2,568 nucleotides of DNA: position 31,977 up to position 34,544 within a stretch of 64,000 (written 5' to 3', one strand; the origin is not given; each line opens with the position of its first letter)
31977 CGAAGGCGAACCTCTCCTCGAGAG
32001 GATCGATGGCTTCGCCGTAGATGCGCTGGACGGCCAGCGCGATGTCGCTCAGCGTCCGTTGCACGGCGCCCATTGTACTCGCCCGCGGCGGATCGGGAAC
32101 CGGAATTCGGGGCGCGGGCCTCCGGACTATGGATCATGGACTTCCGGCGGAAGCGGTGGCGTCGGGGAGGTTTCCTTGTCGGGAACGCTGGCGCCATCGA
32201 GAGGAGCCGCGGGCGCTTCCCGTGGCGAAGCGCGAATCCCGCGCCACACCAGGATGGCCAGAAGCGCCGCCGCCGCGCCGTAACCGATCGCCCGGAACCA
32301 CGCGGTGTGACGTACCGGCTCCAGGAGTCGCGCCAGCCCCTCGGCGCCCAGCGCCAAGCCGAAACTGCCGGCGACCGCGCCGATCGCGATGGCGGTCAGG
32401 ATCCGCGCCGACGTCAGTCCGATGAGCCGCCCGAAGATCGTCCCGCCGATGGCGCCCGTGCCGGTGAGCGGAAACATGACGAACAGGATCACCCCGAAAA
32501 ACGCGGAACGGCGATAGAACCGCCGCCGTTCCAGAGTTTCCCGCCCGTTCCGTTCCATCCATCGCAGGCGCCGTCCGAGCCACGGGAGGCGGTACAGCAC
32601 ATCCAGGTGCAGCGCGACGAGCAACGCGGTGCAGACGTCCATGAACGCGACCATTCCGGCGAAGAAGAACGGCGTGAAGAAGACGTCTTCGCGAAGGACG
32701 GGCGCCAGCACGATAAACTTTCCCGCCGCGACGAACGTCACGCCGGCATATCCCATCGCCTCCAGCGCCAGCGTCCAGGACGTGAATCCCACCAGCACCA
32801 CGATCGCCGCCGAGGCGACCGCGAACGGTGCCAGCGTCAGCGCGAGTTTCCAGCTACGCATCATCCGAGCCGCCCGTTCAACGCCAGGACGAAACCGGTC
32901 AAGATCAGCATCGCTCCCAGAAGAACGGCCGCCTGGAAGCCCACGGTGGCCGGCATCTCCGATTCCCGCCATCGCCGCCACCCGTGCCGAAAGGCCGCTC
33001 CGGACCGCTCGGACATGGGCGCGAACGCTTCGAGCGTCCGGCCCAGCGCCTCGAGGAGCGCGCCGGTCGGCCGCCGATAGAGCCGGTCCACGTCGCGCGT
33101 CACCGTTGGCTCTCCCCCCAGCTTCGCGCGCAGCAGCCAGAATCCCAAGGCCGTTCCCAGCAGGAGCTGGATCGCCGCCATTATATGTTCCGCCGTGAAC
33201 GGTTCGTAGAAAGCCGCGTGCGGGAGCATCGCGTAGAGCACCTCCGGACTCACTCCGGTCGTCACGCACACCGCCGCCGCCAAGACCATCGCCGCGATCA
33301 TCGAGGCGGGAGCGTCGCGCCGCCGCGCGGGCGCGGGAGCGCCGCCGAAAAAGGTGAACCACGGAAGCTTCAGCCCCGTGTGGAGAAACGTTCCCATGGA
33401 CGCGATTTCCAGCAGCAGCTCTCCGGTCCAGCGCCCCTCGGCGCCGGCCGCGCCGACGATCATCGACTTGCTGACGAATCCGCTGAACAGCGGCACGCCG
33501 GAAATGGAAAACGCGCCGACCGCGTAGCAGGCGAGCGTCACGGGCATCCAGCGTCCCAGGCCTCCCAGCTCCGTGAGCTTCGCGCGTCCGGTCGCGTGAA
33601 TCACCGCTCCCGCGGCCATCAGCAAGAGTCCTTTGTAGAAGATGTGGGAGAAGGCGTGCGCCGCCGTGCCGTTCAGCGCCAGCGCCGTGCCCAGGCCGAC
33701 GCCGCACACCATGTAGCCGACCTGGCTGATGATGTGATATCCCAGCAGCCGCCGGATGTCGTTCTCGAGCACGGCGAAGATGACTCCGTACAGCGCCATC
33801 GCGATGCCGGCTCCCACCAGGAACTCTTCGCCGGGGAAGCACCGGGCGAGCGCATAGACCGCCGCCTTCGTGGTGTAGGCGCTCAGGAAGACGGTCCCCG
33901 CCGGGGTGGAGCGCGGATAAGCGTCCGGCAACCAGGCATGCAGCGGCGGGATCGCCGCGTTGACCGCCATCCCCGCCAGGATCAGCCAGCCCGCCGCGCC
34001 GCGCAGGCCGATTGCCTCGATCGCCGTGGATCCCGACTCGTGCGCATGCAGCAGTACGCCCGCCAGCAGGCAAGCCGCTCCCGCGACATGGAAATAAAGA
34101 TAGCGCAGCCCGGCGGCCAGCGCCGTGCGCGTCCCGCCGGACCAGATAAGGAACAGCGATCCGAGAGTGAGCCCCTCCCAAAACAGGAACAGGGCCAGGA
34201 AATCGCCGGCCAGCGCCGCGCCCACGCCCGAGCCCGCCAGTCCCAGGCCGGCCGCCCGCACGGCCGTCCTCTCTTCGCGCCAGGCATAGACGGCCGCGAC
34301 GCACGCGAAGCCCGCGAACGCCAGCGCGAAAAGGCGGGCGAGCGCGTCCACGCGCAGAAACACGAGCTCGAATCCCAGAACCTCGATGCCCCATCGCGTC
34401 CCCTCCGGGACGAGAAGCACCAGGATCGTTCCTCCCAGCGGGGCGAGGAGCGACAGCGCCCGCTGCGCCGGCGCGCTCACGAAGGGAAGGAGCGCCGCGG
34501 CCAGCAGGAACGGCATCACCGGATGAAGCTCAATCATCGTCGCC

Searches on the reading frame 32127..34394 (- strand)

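Call 75: search_protein_families(library=pfam, proteins=[window:32127-34394:-], max_evalue=0.0001)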
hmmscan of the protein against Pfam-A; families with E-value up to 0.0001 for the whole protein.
window:32127-34394:- (755 aa): 1 family
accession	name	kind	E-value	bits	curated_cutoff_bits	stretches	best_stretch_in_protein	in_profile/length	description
PF06695.16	Sm_multidrug_ex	-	1.1e-11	45.8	30.7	1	577-675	21-117/121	Putative small multi-drug export protein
